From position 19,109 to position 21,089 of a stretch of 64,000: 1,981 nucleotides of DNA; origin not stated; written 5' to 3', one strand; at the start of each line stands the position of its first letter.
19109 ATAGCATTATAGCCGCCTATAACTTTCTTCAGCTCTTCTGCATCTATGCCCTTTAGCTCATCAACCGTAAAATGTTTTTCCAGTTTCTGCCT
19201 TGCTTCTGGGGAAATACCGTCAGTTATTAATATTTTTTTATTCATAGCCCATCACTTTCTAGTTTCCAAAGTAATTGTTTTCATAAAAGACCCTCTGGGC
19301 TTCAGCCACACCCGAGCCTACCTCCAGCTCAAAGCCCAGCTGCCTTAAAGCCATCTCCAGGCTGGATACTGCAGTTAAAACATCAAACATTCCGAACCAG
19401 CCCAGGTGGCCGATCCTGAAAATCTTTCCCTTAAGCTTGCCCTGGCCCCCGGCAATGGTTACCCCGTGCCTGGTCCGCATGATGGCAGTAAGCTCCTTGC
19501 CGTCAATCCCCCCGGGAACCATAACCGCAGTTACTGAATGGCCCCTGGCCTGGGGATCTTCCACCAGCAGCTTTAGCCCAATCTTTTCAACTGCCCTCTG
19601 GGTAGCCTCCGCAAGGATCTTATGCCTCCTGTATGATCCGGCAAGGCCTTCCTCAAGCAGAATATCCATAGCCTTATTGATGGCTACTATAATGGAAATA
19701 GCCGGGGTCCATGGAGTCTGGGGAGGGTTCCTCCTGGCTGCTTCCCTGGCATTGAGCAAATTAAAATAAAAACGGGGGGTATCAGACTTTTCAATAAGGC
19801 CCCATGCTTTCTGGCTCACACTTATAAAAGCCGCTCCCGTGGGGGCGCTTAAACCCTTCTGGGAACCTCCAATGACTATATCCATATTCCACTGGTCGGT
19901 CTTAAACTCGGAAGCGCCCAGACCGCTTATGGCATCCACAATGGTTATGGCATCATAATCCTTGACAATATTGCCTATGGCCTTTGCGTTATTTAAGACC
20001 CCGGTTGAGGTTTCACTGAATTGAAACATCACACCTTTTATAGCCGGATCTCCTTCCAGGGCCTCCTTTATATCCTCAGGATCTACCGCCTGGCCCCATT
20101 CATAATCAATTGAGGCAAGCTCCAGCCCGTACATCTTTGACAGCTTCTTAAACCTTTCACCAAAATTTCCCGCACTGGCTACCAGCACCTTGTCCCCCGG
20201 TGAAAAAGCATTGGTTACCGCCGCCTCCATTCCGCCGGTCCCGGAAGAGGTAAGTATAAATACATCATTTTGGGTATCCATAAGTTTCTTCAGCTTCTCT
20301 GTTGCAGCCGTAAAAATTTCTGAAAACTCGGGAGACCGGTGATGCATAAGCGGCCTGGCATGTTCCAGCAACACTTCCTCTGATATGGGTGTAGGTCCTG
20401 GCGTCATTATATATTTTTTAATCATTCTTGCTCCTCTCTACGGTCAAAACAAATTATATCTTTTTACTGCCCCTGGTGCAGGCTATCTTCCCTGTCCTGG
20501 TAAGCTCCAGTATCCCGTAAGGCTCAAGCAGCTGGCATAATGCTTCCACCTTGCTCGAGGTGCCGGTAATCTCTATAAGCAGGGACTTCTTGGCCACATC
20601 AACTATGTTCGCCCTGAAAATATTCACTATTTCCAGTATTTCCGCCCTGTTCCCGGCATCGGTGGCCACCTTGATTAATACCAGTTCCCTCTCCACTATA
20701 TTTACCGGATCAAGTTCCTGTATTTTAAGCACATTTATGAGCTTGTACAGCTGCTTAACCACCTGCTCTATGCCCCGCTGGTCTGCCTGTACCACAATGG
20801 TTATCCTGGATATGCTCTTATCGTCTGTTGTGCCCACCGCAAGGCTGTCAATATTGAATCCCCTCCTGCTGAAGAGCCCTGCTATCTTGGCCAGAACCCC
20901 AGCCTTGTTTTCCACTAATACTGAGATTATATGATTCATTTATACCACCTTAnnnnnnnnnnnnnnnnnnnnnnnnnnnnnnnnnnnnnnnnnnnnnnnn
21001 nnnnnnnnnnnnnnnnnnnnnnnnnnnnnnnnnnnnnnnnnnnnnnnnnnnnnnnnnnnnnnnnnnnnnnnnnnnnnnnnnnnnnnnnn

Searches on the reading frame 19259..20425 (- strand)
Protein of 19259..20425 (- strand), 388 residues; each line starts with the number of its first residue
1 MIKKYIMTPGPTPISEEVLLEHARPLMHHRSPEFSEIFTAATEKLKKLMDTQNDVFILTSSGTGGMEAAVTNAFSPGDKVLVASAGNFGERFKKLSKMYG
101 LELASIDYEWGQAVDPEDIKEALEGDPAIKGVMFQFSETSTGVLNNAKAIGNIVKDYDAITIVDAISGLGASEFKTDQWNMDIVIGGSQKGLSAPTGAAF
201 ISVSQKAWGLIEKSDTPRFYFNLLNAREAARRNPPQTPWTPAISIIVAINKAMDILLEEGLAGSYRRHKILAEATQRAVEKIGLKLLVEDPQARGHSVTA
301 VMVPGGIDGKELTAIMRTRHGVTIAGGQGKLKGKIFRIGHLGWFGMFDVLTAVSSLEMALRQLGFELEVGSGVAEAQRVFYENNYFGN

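Call 60: search_protein_families(library=pfam, proteins=[window:19259-20425:-], max_evalue=1e-8)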
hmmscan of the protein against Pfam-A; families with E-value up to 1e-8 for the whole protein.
window:19259-20425:- (388 aa): 1 family
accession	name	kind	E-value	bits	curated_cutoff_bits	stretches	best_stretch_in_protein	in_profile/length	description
PF00266.25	Aminotran_5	-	7.6e-30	104.6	21.5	1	26-328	33-339/371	Aminotransferase class-V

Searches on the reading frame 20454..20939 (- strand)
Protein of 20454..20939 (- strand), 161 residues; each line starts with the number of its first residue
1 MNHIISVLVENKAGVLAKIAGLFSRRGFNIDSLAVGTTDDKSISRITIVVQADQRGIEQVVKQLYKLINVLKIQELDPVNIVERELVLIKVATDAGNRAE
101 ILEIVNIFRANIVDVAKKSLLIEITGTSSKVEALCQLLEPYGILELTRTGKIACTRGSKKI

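Call 60: search_protein_families(library=pfam, proteins=[window:20454-20939:-], max_evalue=1e-8)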
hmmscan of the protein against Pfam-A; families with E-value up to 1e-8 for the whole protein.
window:20454-20939:- (161 aa): 4 families
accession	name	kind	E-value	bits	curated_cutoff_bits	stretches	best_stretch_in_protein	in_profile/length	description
PF10369.15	ALS_ss_C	-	5.8e-31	106.8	23.2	1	84-157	1-74/74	Small subunit of acetolactate synthase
PF22629.2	ACT_AHAS_ss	-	1.2e-27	96.3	27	1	5-72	1-67/67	AHAS small subunit-like ACT domain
PF01842.31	ACT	-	1.3e-16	60.5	27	1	3-68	1-65/66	ACT domain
PF13710.12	ACT_5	-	2.9e-16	59.5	27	1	13-73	3-62/62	ACT domain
